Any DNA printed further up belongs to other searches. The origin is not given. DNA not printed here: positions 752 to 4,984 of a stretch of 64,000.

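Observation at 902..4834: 1310-aa YobI/KAP-like membrane P-loop NTPase as a single-gene island between decayed genes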

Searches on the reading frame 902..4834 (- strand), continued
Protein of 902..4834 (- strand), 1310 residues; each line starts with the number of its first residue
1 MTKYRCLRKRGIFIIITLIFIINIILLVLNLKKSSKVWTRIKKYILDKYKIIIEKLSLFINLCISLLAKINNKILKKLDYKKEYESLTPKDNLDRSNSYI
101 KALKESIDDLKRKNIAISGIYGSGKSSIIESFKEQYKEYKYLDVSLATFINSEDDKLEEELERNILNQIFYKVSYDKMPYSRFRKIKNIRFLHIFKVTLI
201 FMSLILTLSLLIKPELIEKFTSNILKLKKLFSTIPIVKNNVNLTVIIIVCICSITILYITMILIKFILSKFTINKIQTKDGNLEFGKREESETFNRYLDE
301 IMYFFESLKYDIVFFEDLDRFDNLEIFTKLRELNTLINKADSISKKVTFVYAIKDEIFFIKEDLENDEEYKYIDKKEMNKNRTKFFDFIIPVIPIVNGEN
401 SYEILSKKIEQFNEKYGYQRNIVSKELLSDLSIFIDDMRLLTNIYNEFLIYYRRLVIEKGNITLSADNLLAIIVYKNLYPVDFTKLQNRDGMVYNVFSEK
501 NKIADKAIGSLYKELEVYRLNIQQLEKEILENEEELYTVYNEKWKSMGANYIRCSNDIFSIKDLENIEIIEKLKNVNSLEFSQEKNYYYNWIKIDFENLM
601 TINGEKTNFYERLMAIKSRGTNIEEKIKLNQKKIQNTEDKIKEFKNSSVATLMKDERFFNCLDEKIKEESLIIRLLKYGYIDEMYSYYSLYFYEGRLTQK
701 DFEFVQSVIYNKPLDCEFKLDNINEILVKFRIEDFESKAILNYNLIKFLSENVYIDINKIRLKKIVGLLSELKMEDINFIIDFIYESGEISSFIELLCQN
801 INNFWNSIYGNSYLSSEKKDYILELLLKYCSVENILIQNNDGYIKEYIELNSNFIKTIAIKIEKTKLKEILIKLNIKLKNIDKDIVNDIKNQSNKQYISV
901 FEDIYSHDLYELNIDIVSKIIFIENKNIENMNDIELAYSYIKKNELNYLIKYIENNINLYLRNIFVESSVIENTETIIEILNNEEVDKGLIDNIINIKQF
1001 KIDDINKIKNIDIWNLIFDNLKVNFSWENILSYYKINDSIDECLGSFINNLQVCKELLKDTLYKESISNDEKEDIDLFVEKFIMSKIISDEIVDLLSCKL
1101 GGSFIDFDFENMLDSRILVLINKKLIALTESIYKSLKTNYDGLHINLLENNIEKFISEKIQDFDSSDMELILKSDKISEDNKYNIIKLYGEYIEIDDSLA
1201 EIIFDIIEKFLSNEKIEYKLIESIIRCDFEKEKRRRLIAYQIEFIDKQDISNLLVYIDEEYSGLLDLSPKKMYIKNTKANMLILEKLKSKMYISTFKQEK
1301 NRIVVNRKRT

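Call 25: search_dna_similar(query=window:902-4834:-, collection=plasmids, mode=protein, max_rows=25, rows=spread)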
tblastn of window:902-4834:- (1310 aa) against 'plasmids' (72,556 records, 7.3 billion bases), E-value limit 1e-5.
Records with a match: 628; places in all: 631; records where one place covers at least 80% of the query: 1.
Best place of each record, by identity: <60% 628.
By first word of the organism name: Escherichia 458; Klebsiella 58; Salmonella 52; Pantoea 13; Shigella 9; Enterobacter 5; Alteromonas 4; Serratia 4; Sinorhizobium 3; Roseovarius 2; and 18 more.
By predicted mobility (MOB-suite, as given by PLSDB): conjugative 477; mobilizable 77; non-mobilizable 74.
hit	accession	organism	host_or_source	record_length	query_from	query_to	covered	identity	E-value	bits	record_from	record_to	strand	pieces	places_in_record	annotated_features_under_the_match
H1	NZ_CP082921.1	Sutcliffiella horikoshii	cell culture,water from a container for ...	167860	88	1309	93%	29.4%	5e-105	376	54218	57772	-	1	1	P-loop NTPase fold protein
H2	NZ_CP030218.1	Salmonella enterica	-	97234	158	708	42%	28.1%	8e-30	137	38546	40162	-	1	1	hypothetical protein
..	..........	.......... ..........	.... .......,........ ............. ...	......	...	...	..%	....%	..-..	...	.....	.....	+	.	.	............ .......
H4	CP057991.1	Escherichia coli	culture,Pooled sheep faecal samples ...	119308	157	701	42%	26.7%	3e-29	135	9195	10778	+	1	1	hypothetical protein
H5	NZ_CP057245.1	Escherichia fergusonii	culture,Pooled sheep faecal samples ...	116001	140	516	29%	31.4%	4e-29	134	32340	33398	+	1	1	none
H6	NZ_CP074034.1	Escherichia coli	Pig,pure culture,Rectal Swab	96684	157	495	26%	32.9%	3e-29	135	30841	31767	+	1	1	anti-phage transmembrane ATPase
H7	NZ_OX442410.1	Escherichia coli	-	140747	157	495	26%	32.9%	3e-29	135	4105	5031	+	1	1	anti-phage transmembrane ATPase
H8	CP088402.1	Escherichia coli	Homo sapiens,blood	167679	157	495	26%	32.9%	3e-29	135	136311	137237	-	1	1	hypothetical protein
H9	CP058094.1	Escherichia coli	culture,Pooled sheep faecal samples ...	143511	158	499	26%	31.9%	2e-30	139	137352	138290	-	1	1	pcar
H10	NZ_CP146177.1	Klebsiella pneumoniae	Homo sapiens,Microbial sequencing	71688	158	499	26%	31.6%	4e-30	138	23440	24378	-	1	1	hypothetical protein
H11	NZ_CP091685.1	Escherichia coli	river water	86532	158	499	26%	31.6%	4e-30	138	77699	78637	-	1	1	hypothetical protein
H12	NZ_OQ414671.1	Escherichia coli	-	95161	158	499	26%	31.6%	4e-30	138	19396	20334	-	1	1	hypothetical protein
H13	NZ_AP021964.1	Escherichia coli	-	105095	158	499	26%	31.6%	4e-30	138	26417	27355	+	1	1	hypothetical protein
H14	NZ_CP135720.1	Escherichia coli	-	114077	158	499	26%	31.6%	4e-30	138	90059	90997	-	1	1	hypothetical protein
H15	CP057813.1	Escherichia coli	culture,Pooled pig faecal samples ...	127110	158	499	26%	31.6%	4e-30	138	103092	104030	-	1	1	none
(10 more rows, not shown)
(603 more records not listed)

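Call 27: get_annotated_region(hit=H6, flank=4000)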
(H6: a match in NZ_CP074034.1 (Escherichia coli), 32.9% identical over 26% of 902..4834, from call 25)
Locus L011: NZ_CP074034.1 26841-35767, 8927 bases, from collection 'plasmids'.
description: Escherichia coli strain PI7 plasmid pYLPI7a, complete sequence
organism: Escherichia coli (NCBI taxid 562)
taxonomy: Bacteria; Pseudomonadota; Gammaproteobacteria; Enterobacterales; Enterobacteriaceae; Escherichia; Escherichia coli
host: -; source: Pig,pure culture,Rectal Swab; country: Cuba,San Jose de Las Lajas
typing (MOB-suite, as given by PLSDB): conjugative; replicon IncFIA,IncFIA,IncFIC; relaxase MOBF; mating-pair formation MPF_F
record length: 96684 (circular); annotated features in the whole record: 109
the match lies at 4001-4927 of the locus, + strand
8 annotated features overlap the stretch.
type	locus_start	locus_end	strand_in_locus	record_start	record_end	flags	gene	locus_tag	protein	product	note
CDS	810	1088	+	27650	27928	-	yacB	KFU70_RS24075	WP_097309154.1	type II toxin-antitoxin system toxin YacB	-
CDS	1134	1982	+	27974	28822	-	-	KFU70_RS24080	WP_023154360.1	3'-5' exonuclease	-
CDS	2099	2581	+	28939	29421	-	-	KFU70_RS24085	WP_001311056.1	hypothetical protein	-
CDS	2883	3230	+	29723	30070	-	-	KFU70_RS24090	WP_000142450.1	DUF6404 family protein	-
CDS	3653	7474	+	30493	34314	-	-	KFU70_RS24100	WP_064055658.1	anti-phage transmembrane ATPase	-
CDS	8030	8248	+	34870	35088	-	ccdA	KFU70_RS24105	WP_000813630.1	type II toxin-antitoxin system antitoxin CcdA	-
CDS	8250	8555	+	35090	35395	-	ccdB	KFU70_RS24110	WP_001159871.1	type II toxin-antitoxin system toxin CcdB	-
CDS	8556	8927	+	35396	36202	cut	-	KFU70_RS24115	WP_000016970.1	site-specific integrase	GO:0015074 - DNA integration [Evidence IEA]; GO:0006310 - DNA recombination [Evidence IEA]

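Call 37: search_protein_families(library=pfam, proteins=[L005:12285-13043:+, L004:12285-13322:+], max_evalue=1)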
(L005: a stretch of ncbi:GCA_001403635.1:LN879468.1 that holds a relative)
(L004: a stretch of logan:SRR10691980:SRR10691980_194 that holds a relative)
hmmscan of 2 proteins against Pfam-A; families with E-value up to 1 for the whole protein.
L005:12285-13043:+ (252 aa): 1 family
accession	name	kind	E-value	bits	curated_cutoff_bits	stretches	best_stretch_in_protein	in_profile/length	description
PF07749.17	ERp29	-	0.45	11.8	24.3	1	198-242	23-66/95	Endoplasmic reticulum protein ERp29, C-terminal domain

L004:12285-13322:+ (345 aa): 1 family
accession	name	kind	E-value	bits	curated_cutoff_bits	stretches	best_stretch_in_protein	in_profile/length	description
PF07749.17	ERp29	-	0.63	11.3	24.3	1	198-242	23-66/95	Endoplasmic reticulum protein ERp29, C-terminal domain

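Call 44: search_protein_families(library=padloc, proteins=[L001:1241-2185:+, L001:2272-2745:+, L001:3143-4594:+, L001:5035-6477:+, L001:6489-7175:+, L001:7265-7825:+, L001:7991-8746:+, L004:12285-13322:+], max_evalue=0.01)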
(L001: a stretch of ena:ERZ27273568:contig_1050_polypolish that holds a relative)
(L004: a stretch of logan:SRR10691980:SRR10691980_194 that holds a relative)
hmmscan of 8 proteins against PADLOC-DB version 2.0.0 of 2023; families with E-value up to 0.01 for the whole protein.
L001:1241-2185:+ (314 aa): 0 families

L001:2272-2745:+ (157 aa): 3 families
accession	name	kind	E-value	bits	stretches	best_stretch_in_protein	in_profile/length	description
PDLC03753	Drt5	-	0.00037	17.8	1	60-154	273-366/482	DRT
PDLC02181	Drt5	-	0.00061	17.1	1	68-152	290-374/493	-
PDLC03178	Specificity_I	-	0.006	14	1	19-150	24-151/411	Type I specificity subunit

L001:3143-4594:+ (483 aa): 0 families

L001:5035-6477:+ (480 aa): 13 families
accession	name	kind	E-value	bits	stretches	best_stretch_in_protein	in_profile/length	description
PDLC00407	ThsA1|ThsA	-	2.2e-203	674.2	1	1-476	2-477/478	STALD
PDLC00412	ThsA1|ThsA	-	3.3e-120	398.9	1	166-474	1-311/314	STALD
PDLC00409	ThsA1|ThsA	-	1.1e-103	343.8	1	3-255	5-241/242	STALD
PDLC00416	ThsA1|ThsA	-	1.3e-72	242.1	1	246-468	1-222/226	STALD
PDLC02184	Dsr2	-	3.8e-17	59.7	1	2-200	6-214/1222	-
PDLC03856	LmuA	-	3.3e-14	50.9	1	7-279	3-275/433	-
PDLC04968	PDC-S25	-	1.8e-13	48.4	1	79-325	114-356/517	-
PDLC04967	PDC-S25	-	2.2e-13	48.1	1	107-281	151-319/528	-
PDLC02419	Aga_SIR2-PNTD1-PNTD2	-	0.00029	17.7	1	81-151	95-173/558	Class I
PDLC05061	PDC-S65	-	0.00099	16.5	1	82-171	110-209/592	-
PDLC02401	Aga_SIR2-PNTD1-PNTD2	-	0.0024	14.7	1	78-151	65-146/524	Class I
PDLC04087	SIR2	-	0.0026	14.7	0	106-143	136-173/343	-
PDLC04088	SIR2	-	0.0097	13.1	0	167-229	274-332/390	-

L001:6489-7175:+ (228 aa): 2 families
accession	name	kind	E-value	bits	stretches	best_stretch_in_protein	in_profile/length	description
PDLC00428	ThsB1|ThsB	-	2e-80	268.2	1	1-227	1-218/219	TIR-like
PDLC00438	ThsB1|ThsB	-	2.5e-19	68.1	1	1-227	1-205/206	TIR-like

L001:7265-7825:+ (186 aa): 0 families

L001:7991-8746:+ (251 aa): 0 families

L004:12285-13322:+ (345 aa): 0 families
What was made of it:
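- This locus also receives Thoeris (call 44).
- Tried and rejected: The 345-aa protein that occupies the slot in C. massiliamazoniense has no Pfam or PADLOC hit (calls 37, 44).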

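Call 45: search_protein_families(library=pfam, proteins=[L001:1241-2185:+, L001:2272-2745:+, L001:3143-4594:+, L001:5035-6477:+, L001:6489-7175:+, L001:7265-7825:+, L001:7991-8746:+], max_evalue=0.01)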
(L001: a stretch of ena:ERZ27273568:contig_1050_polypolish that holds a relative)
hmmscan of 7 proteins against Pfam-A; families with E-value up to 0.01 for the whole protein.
L001:1241-2185:+ (314 aa): 1 family
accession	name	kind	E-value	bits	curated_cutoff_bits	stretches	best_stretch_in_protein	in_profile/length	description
PF05144.20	Phage_CRI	-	1.4e-06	28.6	21.7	1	99-193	114-223/232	Replication-associated protein G2P N-terminal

L001:2272-2745:+ (157 aa): 0 families

L001:3143-4594:+ (483 aa): 0 families

L001:5035-6477:+ (480 aa): 2 families
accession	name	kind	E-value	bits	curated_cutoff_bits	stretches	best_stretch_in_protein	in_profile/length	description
PF18185.7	STALD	-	4e-79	265.4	24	1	265-473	1-210/211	Sir2- and TIR-associating SLOG family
PF13289.12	SIR2_2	-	7.8e-31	107.5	24.5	1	104-239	2-136/141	SIR2-like domain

L001:6489-7175:+ (228 aa): 1 family
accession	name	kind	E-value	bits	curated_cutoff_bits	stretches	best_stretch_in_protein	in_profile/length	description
PF08937.16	ThsB_TIR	-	0.0017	19.2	21.2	1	31-107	11-85/100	Thoeris protein ThsB, TIR-like domain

L001:7265-7825:+ (186 aa): 0 families

L001:7991-8746:+ (251 aa): 0 families

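Call 54: find_encoding_contigs(protein=P0006, flank=10000, max_places=3)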
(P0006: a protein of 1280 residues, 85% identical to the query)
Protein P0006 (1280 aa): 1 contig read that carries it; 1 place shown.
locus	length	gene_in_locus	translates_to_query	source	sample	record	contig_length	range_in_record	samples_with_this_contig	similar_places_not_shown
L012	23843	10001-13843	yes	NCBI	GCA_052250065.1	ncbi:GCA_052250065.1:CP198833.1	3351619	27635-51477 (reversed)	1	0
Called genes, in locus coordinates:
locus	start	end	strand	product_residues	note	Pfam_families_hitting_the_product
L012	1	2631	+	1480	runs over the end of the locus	PF01580:FtsK_SpoIIIE, PF13401:AAA_22 (faint), PF01580:FtsK_SpoIIIE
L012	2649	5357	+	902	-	-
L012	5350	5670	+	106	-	PF06013:WXG100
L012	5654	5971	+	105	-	-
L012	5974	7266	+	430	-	PF13428:TPR_14 (faint), PF25058:ARM_TT21 (faint), PF25063:ARM_TT21_C (faint), PF00515:TPR_1 (faint), PF07719:TPR_2 (faint), PF12569:NatA_aux_su (faint), PF12895:ANAPC3 (faint), PF14559:TPR_19 (weak), +5 more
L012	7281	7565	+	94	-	PF06013:WXG100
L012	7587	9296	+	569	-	PF07591:PT-HINT, PF14411:LHH (weak)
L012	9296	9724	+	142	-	PF09346:SMI1_KNR4 (weak)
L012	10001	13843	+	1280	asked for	PF20693:YobI-ATPase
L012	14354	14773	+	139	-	PF08281:Sigma70_r4_2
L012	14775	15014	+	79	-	PF12645:HTH_16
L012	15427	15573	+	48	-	PF20612:SHOCT_2 (weak)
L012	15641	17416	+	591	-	PF00239:Resolvase, PF07508:Recombinase, PF13408:Zn_ribbon_recom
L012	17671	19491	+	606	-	PF00082:Peptidase_S8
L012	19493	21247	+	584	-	PF00082:Peptidase_S8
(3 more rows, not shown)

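Call 55: find_encoding_contigs(protein=P0011, flank=10000, max_places=3)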
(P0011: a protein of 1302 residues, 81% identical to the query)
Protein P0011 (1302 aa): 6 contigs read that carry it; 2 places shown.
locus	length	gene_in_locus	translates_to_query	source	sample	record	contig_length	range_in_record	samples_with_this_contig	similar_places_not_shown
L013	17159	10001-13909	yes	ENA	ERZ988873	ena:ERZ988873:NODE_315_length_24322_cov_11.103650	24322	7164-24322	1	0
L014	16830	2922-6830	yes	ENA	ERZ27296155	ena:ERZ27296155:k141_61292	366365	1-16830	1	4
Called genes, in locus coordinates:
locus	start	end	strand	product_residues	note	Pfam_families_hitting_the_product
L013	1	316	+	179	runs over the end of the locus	PF10991:Enc34_ssDNA-bd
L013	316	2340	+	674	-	PF00476:DNA_pol_A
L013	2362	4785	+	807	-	PF05272:VapE-like_dom, PF19263:DUF5906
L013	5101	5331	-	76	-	PF11148:DUF2922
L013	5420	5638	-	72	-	PF07872:DUF1659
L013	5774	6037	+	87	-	PF08765:Mor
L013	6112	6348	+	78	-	-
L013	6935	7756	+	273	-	PF12801:Fer4_5 (faint), PF12837:Fer4_6 (weak), PF13237:Fer4_10, PF14697:Fer4_21 (weak), PF00037:Fer4 (weak), PF12838:Fer4_7, PF13187:Fer4_9, PF00037:Fer4 (weak), +2 more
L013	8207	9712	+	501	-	-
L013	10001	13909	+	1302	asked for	PF20693:YobI-ATPase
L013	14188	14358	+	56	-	-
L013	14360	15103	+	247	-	PF01061:ABC2_membrane, PF12698:ABC2_membrane_3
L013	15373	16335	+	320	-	PF08279:HTH_11, PF13280:WYL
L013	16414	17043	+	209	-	PF01965:DJ-1_PfpI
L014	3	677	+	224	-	?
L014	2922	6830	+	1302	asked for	PF20693:YobI-ATPase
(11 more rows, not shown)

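Call 72: find_related_loci(query=window:902-4834:-, collection=genome_contigs, flank=6000)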
Query window:902-4834:- (1310 aa) in genome_contigs; peptide patterns used: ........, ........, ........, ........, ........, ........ (x = any residue, [..] = any of these).
48 stretches matched a pattern; 1 encode a relative of the query (tblastn E <= 1e-3); 1 distinct loci.
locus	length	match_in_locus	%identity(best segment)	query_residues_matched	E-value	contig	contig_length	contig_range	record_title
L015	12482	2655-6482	84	32-1310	0e+0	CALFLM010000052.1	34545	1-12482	MAG TPA_asm: uncultured Romboutsia sp. isolate ERR318708_bin.34_CONCOCT_v1.1_MAG genome assembly, contig: ERZ1764602.659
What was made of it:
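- Tried and rejected: The genome_contigs scan uses exact peptide patterns and returned a single locus (call 72), so it understates the distribution.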
